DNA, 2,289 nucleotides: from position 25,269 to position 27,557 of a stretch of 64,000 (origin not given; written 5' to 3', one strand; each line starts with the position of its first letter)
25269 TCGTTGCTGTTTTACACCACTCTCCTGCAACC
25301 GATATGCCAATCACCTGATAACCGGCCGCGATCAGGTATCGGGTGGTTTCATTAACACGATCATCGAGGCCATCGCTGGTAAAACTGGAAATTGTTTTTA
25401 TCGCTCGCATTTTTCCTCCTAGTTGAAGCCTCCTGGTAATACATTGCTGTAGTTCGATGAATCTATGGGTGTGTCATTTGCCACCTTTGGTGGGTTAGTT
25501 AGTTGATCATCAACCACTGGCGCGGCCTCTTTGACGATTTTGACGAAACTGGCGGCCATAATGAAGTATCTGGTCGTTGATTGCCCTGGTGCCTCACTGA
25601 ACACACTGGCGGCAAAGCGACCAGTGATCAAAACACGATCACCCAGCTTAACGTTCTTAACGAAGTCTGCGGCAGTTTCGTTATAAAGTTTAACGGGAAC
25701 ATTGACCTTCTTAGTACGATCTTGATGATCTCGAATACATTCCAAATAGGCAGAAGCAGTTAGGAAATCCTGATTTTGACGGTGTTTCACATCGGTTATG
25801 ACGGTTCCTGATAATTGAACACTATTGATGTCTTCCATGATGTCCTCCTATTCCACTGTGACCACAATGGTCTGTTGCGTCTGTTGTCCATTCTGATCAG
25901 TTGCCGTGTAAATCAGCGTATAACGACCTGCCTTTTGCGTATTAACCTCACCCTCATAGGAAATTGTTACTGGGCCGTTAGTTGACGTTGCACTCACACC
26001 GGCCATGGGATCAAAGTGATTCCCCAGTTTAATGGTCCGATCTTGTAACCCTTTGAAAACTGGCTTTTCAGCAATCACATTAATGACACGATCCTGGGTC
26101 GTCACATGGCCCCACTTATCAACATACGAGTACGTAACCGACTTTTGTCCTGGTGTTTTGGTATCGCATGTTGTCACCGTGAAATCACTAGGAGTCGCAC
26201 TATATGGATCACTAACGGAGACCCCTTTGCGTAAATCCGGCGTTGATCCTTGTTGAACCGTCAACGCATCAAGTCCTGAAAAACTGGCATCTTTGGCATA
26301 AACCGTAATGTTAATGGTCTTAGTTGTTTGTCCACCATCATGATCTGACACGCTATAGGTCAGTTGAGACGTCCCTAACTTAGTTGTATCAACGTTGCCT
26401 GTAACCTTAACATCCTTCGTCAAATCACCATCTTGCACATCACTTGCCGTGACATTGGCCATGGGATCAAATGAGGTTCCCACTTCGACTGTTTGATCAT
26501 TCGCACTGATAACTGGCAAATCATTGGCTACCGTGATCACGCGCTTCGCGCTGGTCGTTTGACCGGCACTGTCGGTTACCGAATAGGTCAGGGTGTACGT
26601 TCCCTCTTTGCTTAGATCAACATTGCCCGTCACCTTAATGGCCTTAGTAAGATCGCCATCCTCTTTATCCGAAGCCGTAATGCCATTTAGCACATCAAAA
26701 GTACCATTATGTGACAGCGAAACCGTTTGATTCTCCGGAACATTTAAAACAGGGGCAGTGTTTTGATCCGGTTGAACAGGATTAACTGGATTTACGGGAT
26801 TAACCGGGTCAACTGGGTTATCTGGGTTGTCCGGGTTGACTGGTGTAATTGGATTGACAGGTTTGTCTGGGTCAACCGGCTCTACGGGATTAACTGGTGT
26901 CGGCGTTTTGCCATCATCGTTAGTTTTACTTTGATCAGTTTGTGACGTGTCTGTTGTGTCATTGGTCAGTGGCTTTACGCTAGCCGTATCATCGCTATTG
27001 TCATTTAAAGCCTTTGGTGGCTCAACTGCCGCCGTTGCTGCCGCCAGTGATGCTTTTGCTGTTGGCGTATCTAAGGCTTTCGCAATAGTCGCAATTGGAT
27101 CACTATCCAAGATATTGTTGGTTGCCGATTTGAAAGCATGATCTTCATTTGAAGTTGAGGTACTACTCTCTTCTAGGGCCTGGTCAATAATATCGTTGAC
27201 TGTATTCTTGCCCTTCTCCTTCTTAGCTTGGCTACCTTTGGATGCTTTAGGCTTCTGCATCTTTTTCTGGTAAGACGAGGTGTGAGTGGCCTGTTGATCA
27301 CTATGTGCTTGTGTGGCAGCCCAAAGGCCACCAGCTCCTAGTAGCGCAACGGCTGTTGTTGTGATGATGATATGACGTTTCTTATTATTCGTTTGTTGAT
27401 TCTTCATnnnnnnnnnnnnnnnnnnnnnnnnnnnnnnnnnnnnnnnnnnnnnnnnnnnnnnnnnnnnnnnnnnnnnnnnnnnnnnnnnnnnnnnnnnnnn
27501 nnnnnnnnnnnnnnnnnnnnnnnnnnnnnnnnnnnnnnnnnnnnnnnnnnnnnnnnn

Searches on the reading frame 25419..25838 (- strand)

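Call 33: search_protein_families(library=pfam, proteins=[window:25419-25838:-], max_evalue=0.1)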
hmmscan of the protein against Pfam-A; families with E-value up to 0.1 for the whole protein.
window:25419-25838:- (139 aa): 4 families
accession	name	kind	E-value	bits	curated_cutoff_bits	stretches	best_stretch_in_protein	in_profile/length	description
PF00436.31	SSB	-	1.5e-07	31.8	26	1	4-97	1-100/104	Single-strand binding protein family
PF01336.31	tRNA_anti-codon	-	0.017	15.5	27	1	39-75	23-57/75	OB-fold nucleic acid binding domain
PF24315.1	DUF7489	-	0.026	14.8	27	1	10-55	7-49/65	Domain of unknown function (DUF7489)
PF13567.11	DUF4131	-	0.042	14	31.6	1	6-75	66-130/165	Domain of unknown function (DUF4131)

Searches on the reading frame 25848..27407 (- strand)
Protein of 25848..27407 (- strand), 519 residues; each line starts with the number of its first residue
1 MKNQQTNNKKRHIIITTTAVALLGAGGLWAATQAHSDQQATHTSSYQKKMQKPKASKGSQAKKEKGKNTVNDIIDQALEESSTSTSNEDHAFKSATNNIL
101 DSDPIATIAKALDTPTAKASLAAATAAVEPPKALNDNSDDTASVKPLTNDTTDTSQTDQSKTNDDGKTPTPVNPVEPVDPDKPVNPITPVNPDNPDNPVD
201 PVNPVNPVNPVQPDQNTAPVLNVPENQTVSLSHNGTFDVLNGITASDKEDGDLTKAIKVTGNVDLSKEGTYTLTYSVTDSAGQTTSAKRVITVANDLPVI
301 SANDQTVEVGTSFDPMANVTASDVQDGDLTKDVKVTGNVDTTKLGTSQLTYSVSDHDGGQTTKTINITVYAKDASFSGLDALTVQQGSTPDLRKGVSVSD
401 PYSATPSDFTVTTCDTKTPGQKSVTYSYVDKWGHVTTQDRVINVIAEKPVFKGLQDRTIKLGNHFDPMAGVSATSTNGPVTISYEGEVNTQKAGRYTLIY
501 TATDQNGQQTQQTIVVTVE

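Call 11: search_protein_families(library=pfam, proteins=[window:25848-27407:-], max_evalue=0.001)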
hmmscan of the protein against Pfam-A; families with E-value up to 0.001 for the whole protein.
window:25848-27407:- (519 aa): 4 families
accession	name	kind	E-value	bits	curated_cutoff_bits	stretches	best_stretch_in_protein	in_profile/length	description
PF16403.11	Bact_surface_Ig-like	-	2.6e-49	165.6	27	3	226-293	6-71/71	Bacterial surface protein, Ig-like domain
PF07523.18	Big_3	-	4.5e-15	56.1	21.2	1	301-369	2-68/68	Bacterial Ig-like domain (group 3)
PF15418.12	DUF4625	-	1.3e-05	25.9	27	0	252-293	92-130/131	Domain of unknown function (DUF4625)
PF00028.23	Cadherin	-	0.00016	22.5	28.8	0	249-293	49-92/93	Cadherin domain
